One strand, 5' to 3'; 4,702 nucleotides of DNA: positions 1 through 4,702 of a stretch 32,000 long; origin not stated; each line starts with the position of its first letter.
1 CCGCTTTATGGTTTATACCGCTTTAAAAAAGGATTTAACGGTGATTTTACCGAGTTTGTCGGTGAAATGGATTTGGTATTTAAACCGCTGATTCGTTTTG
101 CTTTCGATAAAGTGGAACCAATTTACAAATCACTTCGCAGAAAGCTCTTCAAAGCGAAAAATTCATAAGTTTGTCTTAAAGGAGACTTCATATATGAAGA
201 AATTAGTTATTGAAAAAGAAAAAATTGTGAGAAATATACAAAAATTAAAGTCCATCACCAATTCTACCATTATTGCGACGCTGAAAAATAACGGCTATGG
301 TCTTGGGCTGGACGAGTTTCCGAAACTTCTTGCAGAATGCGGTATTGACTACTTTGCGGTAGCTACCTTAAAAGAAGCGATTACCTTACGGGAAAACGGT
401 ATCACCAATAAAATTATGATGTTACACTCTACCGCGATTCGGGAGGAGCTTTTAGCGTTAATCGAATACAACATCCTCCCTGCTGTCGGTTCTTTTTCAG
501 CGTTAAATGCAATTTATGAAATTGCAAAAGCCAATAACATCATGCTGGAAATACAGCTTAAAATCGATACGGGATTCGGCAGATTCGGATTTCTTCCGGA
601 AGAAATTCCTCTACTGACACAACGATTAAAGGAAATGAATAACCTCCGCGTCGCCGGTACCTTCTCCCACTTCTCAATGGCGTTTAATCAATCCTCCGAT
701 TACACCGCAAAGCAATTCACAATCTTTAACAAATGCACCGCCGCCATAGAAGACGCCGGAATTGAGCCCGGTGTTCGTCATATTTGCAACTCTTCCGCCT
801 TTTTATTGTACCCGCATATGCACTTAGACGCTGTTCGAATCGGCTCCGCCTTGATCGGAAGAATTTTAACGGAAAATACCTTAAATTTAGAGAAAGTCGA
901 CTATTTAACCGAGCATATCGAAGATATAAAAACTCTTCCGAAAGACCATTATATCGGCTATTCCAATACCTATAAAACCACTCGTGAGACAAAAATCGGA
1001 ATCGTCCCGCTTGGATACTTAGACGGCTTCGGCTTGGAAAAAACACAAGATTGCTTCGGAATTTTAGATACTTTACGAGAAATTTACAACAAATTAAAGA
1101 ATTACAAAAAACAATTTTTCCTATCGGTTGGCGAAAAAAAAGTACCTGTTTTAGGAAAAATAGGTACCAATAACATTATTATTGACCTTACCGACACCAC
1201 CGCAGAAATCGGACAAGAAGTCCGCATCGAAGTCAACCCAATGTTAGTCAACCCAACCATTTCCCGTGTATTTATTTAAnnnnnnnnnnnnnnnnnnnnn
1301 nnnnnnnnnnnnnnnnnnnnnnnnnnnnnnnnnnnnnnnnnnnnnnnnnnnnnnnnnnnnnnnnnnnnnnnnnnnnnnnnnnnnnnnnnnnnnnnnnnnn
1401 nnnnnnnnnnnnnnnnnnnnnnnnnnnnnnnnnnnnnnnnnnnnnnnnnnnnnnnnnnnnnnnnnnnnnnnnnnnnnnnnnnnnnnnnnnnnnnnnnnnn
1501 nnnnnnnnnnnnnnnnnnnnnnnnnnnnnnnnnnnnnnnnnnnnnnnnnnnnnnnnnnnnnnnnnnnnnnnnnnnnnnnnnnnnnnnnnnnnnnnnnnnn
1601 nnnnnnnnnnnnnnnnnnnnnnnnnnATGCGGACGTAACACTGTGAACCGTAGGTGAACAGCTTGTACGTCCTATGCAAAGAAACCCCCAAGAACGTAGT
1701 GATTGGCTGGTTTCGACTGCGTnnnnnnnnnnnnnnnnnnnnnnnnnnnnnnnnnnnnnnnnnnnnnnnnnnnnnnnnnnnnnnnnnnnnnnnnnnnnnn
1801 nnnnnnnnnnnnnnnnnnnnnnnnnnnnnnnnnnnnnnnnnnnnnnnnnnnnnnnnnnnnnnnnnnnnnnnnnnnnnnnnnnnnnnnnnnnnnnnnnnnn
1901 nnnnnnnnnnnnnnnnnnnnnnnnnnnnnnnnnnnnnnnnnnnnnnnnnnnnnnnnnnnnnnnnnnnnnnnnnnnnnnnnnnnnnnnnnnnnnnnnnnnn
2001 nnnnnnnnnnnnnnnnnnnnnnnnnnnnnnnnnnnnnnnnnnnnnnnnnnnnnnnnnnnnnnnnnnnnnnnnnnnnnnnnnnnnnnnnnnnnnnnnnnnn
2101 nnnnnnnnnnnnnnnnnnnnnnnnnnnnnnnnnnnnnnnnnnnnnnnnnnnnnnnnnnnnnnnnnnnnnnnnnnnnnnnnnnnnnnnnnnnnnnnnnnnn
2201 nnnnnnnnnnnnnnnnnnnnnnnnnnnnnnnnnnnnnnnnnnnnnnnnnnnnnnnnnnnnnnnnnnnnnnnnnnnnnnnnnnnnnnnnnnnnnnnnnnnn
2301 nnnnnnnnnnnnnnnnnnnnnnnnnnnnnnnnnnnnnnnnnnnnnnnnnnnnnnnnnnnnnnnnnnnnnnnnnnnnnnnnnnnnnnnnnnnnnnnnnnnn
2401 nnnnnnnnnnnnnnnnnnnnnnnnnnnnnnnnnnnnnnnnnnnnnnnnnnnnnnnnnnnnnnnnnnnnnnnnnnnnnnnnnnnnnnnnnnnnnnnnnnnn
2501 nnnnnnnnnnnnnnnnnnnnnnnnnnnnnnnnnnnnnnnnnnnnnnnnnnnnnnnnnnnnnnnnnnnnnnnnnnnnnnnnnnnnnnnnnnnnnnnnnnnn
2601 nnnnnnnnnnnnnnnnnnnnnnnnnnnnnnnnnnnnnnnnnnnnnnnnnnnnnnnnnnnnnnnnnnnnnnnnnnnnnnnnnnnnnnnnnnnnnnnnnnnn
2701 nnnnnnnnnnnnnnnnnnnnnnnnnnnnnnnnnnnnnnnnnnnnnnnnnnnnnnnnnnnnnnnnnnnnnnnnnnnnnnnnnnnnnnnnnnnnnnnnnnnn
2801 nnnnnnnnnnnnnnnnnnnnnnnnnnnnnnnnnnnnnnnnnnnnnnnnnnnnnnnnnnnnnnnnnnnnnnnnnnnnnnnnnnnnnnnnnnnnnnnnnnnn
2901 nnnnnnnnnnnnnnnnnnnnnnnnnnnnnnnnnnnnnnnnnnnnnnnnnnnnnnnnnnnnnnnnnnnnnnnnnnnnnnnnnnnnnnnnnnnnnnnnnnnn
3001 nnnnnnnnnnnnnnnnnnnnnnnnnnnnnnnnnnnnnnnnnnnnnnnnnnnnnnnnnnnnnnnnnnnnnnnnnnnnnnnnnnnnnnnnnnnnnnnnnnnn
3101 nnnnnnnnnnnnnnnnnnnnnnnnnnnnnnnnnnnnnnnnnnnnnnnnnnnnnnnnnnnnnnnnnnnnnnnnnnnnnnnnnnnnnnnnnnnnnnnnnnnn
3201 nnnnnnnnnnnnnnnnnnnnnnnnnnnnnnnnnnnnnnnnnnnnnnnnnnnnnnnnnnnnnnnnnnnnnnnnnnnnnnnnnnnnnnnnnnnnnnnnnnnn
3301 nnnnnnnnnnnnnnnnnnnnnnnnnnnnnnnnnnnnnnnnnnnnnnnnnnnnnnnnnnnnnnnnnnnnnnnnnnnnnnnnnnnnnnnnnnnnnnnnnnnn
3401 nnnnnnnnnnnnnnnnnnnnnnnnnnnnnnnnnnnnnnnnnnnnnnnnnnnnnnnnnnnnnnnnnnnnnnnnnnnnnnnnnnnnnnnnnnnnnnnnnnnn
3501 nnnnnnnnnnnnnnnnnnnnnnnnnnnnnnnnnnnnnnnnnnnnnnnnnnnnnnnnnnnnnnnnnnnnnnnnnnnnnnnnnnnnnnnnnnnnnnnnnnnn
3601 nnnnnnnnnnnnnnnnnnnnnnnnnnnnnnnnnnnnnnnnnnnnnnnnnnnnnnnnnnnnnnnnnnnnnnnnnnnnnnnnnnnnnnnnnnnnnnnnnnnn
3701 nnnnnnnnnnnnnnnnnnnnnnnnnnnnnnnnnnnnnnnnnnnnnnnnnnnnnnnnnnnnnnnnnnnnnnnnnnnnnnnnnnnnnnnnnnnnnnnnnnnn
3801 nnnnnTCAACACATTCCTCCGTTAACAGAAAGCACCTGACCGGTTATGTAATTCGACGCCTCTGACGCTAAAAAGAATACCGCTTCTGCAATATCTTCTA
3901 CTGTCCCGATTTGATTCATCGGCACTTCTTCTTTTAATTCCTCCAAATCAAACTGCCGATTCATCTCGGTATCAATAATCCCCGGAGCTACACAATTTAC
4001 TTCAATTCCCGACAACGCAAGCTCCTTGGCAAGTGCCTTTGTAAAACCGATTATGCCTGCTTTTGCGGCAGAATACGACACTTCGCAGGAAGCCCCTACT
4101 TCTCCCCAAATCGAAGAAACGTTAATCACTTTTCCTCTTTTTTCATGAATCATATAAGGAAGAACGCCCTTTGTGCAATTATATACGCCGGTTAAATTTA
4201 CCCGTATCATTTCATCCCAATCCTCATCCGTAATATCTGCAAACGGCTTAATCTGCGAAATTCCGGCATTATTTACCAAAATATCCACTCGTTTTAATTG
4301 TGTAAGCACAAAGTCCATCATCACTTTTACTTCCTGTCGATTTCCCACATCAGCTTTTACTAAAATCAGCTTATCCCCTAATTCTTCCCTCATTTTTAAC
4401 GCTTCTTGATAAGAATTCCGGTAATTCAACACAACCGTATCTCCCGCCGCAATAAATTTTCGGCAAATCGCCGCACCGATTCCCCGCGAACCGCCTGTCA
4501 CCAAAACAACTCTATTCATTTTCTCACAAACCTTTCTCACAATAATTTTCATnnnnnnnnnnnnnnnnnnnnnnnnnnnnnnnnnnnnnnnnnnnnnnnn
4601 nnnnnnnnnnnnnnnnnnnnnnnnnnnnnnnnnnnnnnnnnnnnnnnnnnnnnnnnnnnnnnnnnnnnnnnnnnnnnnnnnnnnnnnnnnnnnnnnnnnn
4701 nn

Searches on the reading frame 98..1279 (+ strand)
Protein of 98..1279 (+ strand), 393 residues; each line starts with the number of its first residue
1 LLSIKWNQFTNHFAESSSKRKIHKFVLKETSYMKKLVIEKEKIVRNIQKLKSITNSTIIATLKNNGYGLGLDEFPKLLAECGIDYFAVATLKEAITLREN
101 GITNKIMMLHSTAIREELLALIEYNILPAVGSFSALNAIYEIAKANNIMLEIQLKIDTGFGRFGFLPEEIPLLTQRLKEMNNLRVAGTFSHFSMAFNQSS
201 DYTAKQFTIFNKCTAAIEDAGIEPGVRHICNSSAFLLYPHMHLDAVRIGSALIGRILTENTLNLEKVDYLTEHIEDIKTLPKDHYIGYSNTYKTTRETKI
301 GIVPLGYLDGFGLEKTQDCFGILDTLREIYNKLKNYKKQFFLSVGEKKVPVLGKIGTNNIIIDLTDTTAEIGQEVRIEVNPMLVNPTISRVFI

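Call 10: search_protein_families(library=pfam, proteins=[window:98-1279:+])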
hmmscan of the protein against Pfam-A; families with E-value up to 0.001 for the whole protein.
window:98-1279:+ (393 aa): 2 families
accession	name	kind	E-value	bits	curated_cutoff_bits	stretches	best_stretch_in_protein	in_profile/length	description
PF01168.26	Ala_racemase_N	-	3.4e-56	190.8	24.1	1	39-254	2-217/220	Alanine racemase, N-terminal domain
PF00842.27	Ala_racemase_C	-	3e-14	53.1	25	1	270-377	4-91/127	Alanine racemase, C-terminal domain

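Call 36: find_encoding_contigs(protein=window:194-1279:+, flank=10000, max_places=10)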
Protein window:194-1279:+ (361 aa): 6 contigs read that carry it; 3 places shown.
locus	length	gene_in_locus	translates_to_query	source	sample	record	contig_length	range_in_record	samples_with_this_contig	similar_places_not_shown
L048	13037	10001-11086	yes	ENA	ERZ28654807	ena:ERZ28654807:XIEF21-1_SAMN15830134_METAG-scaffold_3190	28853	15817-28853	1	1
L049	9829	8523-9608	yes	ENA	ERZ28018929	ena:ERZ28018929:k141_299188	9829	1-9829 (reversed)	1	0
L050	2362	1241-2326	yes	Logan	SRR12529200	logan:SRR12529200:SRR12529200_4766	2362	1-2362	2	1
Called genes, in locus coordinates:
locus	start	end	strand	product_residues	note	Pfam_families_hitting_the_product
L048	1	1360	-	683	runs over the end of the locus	PF17191:RecG_wedge, PF01336:tRNA_anti-codon (weak), PF04851:ResIII, PF00270:DEAD, PF22590:Cas3-like_C_2 (faint), PF00271:Helicase_C, PF19833:RecG_dom3_C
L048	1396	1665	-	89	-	-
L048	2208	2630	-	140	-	-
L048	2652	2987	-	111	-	-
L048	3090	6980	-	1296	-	PF07724:AAA_2 (faint), PF07728:AAA_5 (faint), PF00004:AAA, PF17866:AAA_lid_6, PF00004:AAA, PF17866:AAA_lid_6, PF00004:AAA, PF17866:AAA_lid_6, +27 more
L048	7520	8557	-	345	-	PF07833:Cu_amine_oxidN1, PF01520:Amidase_3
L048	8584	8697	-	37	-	-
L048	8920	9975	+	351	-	PF02388:FemAB, PF13480:Acetyltransf_6, PF02388:FemAB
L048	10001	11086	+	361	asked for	PF01168:Ala_racemase_N, PF00842:Ala_racemase_C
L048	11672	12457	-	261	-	-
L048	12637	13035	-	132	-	?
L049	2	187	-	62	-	?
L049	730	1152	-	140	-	-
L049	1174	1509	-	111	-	-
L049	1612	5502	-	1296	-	PF07724:AAA_2 (faint), PF07728:AAA_5 (faint), PF00004:AAA, PF17866:AAA_lid_6, PF00004:AAA, PF17866:AAA_lid_6, PF00004:AAA, PF17866:AAA_lid_6, +27 more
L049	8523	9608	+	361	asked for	PF01168:Ala_racemase_N, PF00842:Ala_racemase_C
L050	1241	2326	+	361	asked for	PF01168:Ala_racemase_N, PF00842:Ala_racemase_C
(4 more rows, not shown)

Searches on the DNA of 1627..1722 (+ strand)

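Call 39: build_rna_model(alignment_id=A2, structure=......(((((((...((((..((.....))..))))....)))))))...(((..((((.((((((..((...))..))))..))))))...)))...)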
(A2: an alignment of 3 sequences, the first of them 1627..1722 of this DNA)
Model R1 built from alignment A2 (3 sequences, 99 columns); structure: as given.
model positions 96; base pairs 28; branch points 1; effective number of sequences 0.85; information 0.596 bits per position. Calibrated on 0.2 Mb of random sequence (short: E-values are rough).
structure used (alignment columns):
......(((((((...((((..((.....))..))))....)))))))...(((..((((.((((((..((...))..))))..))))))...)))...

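Call 40: search_with_rna_model(model_id=R1, sources=[window, L021, L022, L023, L045, L046, L047, L048, L049, L050, L024, L025, L026, L027, L028, L029, L030, L031, L032, L033, L034, L035, L036, L037, L038, L039, L040, L041, L042, L043, L044], max_evalue=10, show_alignments=0)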
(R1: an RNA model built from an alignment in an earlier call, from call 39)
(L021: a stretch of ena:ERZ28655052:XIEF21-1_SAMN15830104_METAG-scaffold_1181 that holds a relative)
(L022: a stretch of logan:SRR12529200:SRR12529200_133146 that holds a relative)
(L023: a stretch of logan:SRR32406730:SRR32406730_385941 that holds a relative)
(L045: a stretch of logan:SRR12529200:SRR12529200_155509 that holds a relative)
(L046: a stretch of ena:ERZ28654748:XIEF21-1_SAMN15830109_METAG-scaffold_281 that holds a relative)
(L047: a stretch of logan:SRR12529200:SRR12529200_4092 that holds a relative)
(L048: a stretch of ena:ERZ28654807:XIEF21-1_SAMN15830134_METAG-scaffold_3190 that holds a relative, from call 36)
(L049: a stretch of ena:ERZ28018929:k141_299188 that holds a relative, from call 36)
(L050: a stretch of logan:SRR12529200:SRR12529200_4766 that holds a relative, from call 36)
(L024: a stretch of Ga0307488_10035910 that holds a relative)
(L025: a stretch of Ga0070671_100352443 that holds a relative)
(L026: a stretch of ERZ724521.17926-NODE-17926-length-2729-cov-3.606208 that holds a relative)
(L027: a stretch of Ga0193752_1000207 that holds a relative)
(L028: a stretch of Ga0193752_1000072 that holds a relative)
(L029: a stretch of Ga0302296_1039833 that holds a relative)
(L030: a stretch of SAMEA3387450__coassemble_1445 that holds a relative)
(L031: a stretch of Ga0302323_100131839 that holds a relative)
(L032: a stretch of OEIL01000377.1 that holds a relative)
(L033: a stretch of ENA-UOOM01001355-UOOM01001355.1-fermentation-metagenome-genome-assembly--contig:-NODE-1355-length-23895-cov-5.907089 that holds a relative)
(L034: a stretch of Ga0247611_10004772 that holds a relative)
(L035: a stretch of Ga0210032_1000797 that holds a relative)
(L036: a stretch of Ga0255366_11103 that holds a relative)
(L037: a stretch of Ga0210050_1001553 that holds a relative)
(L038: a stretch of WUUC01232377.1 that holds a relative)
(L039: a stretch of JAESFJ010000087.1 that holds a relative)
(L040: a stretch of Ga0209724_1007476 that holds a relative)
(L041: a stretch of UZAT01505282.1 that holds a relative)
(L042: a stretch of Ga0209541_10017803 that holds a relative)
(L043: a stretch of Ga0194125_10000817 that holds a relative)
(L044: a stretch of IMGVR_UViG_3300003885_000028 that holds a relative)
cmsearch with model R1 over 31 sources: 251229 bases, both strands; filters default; matches with E-value up to 10: 25.
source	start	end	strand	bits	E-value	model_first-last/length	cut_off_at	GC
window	9489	9584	-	118.3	3.4e-27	1-96/96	no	0.46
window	28975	29070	+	115.3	1.9e-26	1-96/96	no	0.43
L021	7542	7637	-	115.3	1.9e-26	1-96/96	no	0.43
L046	12911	13006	-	115.3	1.9e-26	1-96/96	no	0.43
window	1625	1722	+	98.4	3.5e-22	1-96/96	no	0.5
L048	11432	11529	+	98.4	3.5e-22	1-96/96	no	0.5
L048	7402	7477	+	43.3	2.5e-08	1-96/96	no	0.36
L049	5924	5999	+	43.3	2.5e-08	1-96/96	no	0.36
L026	1489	1578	+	24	0.0019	1-96/96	no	0.57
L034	12949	13040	-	23.7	0.0023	1-96/96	no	0.36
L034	12781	12872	-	22.2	0.0053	1-96/96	no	0.37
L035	6312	6410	+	21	0.01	1-96/96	no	0.29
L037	2000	2098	+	21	0.01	1-96/96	no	0.29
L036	4522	4612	-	20.4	0.015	1-96/96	no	0.35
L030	5556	5628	-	18.6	0.042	1-96/96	no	0.44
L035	6018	6116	-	17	0.11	1-96/96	no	0.28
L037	1706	1804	-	17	0.11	1-96/96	no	0.28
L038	5108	5177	-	16.7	0.13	1-96/96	no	0.6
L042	3867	3950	-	14.5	0.45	1-96/96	no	0.55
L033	7884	7960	+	12.8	1.2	1-96/96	no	0.39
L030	378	465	+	12.8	1.2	1-96/96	no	0.41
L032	4508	4601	+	12.3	1.6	1-96/96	no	0.61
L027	1075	1095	+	12.1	1.9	17-37/96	no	0.48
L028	4844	4864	-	12.1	1.9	17-37/96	no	0.48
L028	4925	4943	+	12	1.9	17-35/96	no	0.47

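Call 42: search_with_rna_model(model_id=R1, sources=[L048, L035, L036, L026, L034], max_evalue=0.05, show_alignments=8)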
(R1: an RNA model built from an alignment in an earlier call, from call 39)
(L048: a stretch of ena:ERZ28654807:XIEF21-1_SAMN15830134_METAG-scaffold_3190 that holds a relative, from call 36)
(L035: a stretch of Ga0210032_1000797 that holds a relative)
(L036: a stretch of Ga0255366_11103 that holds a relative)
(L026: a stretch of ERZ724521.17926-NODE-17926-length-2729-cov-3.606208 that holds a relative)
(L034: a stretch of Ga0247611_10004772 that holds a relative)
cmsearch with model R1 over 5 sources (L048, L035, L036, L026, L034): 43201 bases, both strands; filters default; matches with E-value up to 0.05: 8.
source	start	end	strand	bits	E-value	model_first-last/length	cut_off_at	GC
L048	11432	11529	+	98.4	6e-23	1-96/96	no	0.5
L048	7402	7477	+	43.3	4.3e-09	1-96/96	no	0.36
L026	1489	1578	+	24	0.00033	1-96/96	no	0.57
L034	12949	13040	-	23.7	0.00039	1-96/96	no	0.36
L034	12781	12872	-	22.2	0.0009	1-96/96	no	0.37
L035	6312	6410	+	21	0.0018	1-96/96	no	0.29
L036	4522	4612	-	20.4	0.0026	1-96/96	no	0.35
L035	6018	6116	-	17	0.019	1-96/96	no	0.28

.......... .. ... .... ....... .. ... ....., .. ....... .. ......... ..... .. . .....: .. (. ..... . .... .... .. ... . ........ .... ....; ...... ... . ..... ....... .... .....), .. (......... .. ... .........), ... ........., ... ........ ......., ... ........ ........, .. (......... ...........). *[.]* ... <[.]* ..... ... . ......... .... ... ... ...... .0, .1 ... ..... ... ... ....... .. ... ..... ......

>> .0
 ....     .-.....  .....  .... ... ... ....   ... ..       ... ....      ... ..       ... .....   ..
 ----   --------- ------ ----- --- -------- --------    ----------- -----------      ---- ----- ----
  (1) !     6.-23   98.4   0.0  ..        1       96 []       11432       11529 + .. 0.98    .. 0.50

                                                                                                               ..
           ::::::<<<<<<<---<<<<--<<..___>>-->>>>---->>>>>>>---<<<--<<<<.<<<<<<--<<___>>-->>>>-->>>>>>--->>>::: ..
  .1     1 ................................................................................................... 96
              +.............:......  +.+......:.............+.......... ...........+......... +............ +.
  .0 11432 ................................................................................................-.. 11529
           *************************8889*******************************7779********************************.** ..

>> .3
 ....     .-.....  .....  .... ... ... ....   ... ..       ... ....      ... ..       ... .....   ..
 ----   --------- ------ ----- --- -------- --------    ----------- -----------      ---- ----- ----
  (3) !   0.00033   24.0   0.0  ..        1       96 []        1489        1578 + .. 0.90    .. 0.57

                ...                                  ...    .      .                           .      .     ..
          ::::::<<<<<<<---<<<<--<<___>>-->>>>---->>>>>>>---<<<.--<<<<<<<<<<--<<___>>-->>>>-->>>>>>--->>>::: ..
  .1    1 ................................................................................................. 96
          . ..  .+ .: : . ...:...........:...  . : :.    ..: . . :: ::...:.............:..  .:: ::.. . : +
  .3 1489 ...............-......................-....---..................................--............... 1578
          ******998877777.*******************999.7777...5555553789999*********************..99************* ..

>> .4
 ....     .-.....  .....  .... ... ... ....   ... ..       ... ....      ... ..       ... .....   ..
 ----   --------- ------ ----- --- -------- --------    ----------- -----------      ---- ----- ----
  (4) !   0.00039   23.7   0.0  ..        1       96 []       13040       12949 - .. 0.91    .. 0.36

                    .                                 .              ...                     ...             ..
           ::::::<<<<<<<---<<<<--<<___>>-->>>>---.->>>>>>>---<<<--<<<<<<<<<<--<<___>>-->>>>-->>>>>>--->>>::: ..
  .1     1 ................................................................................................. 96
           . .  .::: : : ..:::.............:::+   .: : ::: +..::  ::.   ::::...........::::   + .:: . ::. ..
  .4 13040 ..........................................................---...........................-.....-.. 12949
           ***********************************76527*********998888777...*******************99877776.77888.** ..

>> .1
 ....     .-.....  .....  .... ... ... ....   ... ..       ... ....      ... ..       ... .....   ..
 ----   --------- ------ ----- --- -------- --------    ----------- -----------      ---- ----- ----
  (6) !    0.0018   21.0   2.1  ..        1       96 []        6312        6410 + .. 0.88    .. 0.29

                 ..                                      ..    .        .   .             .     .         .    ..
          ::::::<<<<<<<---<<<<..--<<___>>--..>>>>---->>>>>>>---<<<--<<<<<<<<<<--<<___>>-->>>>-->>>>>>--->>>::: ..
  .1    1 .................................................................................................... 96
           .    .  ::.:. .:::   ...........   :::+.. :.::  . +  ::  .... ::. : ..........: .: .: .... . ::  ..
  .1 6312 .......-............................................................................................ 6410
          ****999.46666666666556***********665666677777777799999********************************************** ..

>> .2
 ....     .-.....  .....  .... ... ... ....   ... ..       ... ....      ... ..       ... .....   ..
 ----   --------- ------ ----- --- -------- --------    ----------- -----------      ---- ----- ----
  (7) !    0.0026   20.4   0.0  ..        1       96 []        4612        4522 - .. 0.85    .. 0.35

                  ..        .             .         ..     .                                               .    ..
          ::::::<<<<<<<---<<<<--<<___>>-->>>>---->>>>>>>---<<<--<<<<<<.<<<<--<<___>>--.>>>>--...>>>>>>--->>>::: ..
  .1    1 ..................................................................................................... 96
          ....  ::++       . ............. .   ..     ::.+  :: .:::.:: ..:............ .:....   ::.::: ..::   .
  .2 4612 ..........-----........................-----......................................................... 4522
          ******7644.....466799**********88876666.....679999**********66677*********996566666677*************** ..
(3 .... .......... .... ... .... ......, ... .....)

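Call 55: search_with_rna_model(model_id=R1, sources=[L051, L052, L053, L054, L055, L056, L057, L058, L059, L060, L061, L047, L049, L050], max_evalue=10)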
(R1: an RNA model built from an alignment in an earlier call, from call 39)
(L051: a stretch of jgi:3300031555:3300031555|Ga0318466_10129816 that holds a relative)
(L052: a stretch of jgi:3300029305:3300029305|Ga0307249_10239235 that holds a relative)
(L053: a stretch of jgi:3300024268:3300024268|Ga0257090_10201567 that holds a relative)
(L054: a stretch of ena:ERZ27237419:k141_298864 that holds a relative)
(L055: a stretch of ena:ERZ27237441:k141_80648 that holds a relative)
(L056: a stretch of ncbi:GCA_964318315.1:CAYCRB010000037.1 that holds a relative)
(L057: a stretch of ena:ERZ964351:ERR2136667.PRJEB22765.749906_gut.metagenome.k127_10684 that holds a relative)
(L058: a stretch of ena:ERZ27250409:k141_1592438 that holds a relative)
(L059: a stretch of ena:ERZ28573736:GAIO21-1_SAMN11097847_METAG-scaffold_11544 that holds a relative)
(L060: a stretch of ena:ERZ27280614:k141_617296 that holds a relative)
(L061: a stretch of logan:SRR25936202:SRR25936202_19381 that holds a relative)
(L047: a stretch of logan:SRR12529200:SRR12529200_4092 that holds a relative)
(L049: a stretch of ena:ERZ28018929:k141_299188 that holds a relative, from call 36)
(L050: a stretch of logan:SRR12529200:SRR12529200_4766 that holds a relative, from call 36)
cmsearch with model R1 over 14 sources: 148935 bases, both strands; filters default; matches with E-value up to 10: 1.
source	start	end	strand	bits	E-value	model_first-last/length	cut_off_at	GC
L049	5924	5999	+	43.3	1.5e-08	1-96/96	no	0.36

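Call 81: search_with_rna_model(model_id=R1, sources=[L062, L063, L064], max_evalue=10)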
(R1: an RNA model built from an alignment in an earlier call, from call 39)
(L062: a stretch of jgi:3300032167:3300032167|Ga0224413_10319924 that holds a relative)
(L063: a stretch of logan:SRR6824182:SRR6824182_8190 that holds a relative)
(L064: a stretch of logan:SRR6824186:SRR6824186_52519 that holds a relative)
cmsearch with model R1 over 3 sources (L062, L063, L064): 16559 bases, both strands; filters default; matches with E-value up to 10: 0.
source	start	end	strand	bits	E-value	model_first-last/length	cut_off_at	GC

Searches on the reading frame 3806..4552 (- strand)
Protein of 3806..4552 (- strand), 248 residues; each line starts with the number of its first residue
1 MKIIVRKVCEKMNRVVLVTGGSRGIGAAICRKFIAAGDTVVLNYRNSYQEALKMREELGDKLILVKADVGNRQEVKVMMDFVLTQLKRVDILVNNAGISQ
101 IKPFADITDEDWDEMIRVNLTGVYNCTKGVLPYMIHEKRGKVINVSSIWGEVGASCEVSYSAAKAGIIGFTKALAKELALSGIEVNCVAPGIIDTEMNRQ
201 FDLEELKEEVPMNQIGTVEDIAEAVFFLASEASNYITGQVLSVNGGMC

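Call 75: search_protein_families(library=pfam, proteins=[window:3806-4552:-], max_evalue=0.01)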
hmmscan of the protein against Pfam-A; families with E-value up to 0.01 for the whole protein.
window:3806-4552:- (248 aa): 8 families
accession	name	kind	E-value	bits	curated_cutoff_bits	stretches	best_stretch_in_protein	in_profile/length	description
PF00106.31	adh_short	-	6e-64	215.6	26.6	1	14-202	1-191/195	short chain dehydrogenase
PF13561.12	adh_short_C2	-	5e-63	213.3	27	1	23-247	6-235/236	Enoyl-(Acyl carrier protein) reductase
PF08659.16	KR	-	1.2e-14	55.1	22.6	1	16-192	3-177/180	KR domain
PF01370.27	Epimerase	-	2.5e-07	30.8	20.9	1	16-150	1-120/240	NAD dependent epimerase/dehydratase family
PF23441.1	SDR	-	6.8e-06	26.1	27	1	89-247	91-255/258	SDR-like rossmann domain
PF13460.12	NAD_binding_10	-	0.0011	19.3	27.2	1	20-226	1-178/184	NAD(P)H-binding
PF02719.21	Polysacc_synt_2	-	0.0012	18.6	20.2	1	16-129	1-114/293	Polysaccharide biosynthesis protein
PF03807.23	F420_oxidored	-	0.0074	17.3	21.6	0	25-89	10-70/94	NADP oxidoreductase coenzyme F420-dependent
